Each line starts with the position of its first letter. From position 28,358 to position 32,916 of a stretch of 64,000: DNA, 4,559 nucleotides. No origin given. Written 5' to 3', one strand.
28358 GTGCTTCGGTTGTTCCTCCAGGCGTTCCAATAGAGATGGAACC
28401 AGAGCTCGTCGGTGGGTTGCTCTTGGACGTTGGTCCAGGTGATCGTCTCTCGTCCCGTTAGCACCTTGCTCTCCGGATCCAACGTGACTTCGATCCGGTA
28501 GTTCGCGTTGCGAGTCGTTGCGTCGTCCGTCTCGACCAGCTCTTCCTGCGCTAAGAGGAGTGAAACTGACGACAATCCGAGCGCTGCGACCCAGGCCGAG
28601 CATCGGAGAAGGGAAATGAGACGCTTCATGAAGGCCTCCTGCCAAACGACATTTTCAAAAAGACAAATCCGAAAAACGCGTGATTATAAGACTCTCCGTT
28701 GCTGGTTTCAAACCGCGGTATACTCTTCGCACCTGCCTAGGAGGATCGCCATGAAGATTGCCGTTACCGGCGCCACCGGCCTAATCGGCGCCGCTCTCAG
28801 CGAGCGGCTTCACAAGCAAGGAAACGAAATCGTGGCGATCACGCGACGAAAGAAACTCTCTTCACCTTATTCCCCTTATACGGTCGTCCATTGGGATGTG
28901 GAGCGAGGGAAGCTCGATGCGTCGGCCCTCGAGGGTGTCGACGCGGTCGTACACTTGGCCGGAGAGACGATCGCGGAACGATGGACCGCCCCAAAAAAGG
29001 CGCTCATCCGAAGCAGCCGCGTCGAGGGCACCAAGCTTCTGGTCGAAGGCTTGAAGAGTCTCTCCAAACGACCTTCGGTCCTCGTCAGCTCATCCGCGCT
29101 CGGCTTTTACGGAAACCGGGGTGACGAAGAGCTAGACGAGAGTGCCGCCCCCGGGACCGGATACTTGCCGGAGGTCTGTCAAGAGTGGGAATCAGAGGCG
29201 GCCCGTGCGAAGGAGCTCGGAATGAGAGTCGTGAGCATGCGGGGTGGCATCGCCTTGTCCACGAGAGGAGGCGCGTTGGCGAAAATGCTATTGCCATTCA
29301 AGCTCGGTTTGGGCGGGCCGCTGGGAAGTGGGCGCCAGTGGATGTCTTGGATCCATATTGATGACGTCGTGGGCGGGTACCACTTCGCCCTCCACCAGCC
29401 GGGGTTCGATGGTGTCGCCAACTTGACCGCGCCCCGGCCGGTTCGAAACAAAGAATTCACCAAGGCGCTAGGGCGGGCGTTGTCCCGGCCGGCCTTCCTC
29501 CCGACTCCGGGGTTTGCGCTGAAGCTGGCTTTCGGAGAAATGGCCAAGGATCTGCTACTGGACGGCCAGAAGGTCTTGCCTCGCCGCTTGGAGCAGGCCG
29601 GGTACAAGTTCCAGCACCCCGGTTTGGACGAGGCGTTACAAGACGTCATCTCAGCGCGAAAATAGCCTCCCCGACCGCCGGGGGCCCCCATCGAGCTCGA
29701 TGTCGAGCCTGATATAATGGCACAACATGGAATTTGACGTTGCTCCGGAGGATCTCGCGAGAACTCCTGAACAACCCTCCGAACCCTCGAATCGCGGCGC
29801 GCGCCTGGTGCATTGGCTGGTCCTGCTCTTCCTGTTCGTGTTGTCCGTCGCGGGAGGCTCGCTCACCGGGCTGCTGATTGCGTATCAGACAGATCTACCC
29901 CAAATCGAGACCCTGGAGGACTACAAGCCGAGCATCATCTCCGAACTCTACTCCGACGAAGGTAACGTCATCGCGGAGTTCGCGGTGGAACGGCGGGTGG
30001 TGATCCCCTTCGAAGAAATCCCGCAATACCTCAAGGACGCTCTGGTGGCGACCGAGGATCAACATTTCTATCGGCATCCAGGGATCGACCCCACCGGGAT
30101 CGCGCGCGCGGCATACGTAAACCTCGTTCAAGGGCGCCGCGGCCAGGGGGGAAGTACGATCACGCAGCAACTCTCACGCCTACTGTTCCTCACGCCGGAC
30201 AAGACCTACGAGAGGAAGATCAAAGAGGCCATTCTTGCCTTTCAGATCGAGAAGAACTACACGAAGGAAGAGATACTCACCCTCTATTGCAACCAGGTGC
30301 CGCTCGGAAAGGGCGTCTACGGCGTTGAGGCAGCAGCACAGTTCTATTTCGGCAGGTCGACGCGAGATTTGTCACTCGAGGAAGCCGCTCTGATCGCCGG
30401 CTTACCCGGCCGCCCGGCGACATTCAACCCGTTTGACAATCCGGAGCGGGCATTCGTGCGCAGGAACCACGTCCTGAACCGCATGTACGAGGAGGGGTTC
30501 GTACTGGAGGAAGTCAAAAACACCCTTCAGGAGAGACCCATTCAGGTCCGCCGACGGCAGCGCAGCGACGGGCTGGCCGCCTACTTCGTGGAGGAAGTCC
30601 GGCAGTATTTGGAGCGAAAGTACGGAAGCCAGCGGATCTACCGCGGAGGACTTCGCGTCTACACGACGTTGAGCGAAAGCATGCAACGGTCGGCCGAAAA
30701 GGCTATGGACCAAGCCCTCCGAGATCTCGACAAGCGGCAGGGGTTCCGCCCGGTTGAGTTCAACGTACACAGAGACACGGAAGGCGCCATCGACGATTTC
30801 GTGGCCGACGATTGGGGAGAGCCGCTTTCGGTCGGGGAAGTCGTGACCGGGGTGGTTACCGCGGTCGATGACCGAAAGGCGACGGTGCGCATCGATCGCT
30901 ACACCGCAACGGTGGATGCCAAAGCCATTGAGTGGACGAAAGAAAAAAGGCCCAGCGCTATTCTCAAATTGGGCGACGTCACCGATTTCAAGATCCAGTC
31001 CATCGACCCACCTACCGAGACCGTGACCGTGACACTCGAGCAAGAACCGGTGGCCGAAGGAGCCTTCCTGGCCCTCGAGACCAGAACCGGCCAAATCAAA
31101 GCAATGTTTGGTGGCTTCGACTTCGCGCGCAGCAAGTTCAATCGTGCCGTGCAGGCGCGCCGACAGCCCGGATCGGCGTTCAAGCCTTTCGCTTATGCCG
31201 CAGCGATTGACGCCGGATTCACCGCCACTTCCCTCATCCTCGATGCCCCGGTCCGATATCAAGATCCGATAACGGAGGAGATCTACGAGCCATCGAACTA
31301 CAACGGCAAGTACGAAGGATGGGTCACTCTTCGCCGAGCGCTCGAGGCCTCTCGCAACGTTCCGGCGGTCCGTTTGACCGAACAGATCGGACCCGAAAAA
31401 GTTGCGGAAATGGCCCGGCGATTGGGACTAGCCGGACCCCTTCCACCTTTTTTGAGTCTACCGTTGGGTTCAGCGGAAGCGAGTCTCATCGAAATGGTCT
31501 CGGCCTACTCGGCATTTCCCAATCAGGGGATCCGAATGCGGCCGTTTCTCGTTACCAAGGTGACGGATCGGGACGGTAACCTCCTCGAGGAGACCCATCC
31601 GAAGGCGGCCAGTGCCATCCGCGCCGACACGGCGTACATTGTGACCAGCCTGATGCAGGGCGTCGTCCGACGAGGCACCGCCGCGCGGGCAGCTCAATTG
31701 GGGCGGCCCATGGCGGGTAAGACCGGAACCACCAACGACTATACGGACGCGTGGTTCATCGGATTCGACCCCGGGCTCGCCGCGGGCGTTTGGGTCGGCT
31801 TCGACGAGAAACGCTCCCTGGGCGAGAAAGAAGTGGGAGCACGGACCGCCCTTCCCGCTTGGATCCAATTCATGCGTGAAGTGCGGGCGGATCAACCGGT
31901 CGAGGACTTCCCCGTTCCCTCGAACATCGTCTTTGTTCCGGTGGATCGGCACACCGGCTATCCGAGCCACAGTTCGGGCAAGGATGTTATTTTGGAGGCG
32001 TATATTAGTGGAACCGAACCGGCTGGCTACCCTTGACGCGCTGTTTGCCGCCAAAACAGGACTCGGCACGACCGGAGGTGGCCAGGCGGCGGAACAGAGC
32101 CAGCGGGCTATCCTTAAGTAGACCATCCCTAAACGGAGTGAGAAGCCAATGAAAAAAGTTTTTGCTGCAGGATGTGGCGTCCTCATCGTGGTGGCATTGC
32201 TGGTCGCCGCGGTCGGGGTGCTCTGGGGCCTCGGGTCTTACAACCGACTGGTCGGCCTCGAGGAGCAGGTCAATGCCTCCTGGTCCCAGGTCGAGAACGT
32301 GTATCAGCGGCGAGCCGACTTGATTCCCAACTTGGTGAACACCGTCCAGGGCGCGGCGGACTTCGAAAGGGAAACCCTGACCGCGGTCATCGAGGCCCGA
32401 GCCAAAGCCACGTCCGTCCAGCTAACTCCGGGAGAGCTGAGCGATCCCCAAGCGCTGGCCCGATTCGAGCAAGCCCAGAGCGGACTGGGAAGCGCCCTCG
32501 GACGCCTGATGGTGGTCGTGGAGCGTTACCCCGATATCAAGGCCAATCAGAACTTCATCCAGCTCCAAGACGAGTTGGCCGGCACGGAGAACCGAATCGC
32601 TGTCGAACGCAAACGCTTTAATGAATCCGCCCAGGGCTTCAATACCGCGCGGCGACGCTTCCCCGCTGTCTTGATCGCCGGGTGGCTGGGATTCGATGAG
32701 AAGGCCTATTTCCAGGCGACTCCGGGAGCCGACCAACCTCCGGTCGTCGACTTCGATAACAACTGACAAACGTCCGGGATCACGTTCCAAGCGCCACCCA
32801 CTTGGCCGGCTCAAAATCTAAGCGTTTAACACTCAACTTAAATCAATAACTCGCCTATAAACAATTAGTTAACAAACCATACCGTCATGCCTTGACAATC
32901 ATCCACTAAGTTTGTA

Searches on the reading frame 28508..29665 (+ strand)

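Call 38: search_protein_families(library=pfam, proteins=[window:28508-29665:+], max_evalue=0.001)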
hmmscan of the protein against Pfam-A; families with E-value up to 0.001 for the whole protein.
window:28508-29665:+ (385 aa): 8 families
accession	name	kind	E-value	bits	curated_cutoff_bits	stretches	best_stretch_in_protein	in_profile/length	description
PF01370.27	Epimerase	-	3.9e-24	85.8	20.9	1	84-298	1-228/240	NAD dependent epimerase/dehydratase family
PF08338.16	DUF1731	-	1.8e-21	76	27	1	333-380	1-47/47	Domain of unknown function (DUF1731)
PF16363.11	GDP_Man_Dehyd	-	5.1e-07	29.9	27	1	86-212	2-144/332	GDP-mannose 4,6 dehydratase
PF13460.12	NAD_binding_10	-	1.7e-06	28.4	27.2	1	88-198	1-101/184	NAD(P)H-binding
PF05368.20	NmrA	-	1.8e-05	25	27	1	83-155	4-79/298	NmrA-like family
PF07993.18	NAD_binding_4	-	7.7e-05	22.4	20.1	0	86-119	1-37/258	Male sterility protein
PF04321.23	RmlD_sub_bind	-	0.00017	21.2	27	1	82-154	1-62/287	RmlD substrate binding domain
PF01073.25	3Beta_HSD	-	0.00037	20.1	22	1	85-200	1-121/280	3-beta hydroxysteroid dehydrogenase/isomerase family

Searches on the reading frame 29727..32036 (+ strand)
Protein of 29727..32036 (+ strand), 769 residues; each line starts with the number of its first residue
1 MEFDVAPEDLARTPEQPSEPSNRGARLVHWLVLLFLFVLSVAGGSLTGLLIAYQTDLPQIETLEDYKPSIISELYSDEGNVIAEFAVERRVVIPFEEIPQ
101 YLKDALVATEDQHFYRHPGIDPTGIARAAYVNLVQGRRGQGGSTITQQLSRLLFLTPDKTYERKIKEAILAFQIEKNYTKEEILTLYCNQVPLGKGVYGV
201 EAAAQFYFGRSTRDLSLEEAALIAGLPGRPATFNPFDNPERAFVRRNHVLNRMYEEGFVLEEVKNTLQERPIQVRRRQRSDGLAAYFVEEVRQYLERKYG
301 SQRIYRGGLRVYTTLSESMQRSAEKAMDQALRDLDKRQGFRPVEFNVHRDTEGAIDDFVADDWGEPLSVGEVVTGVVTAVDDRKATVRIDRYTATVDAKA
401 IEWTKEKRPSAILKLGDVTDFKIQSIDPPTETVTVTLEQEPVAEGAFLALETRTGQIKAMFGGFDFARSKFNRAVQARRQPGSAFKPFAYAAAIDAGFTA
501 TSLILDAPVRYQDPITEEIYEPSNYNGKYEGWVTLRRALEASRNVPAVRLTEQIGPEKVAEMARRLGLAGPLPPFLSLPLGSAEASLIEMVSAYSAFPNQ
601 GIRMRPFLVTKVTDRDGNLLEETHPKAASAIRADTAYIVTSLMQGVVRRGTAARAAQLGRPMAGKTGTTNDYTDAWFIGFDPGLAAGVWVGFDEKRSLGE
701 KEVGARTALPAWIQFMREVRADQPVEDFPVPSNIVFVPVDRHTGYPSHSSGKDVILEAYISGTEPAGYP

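Call 38: search_protein_families(library=pfam, proteins=[window:29727-32036:+], max_evalue=0.001)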
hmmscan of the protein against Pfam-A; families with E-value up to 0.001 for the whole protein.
window:29727-32036:+ (769 aa): 4 families
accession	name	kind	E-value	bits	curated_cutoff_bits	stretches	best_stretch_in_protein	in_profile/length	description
PF00912.28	Transgly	-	1.2e-65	220.7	27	1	79-253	2-177/178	Transglycosylase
PF00905.27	Transpeptidase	-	1.1e-36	127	22.1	1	445-682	1-266/299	Penicillin binding protein transpeptidase domain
PF00575.29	S1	-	1.4e-06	29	22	1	369-428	4-64/74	S1 RNA binding domain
PF17092.11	PCB_OB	-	3.6e-05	24.9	27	1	360-441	22-109/111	Penicillin-binding protein OB-like domain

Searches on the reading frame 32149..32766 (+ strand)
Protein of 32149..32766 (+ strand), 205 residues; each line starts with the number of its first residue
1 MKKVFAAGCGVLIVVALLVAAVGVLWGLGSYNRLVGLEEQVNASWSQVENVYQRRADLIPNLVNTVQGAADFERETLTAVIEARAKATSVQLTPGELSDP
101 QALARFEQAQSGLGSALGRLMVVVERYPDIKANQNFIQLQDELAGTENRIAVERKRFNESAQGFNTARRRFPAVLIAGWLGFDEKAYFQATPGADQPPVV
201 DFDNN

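Call 38: search_protein_families(library=pfam, proteins=[window:32149-32766:+], max_evalue=0.001)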
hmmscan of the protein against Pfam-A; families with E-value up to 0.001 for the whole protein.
window:32149-32766:+ (205 aa): 1 family
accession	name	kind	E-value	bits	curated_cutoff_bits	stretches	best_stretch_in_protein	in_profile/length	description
PF04011.17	LemA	-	7.4e-56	188.6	26.2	1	44-202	1-149/149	LemA family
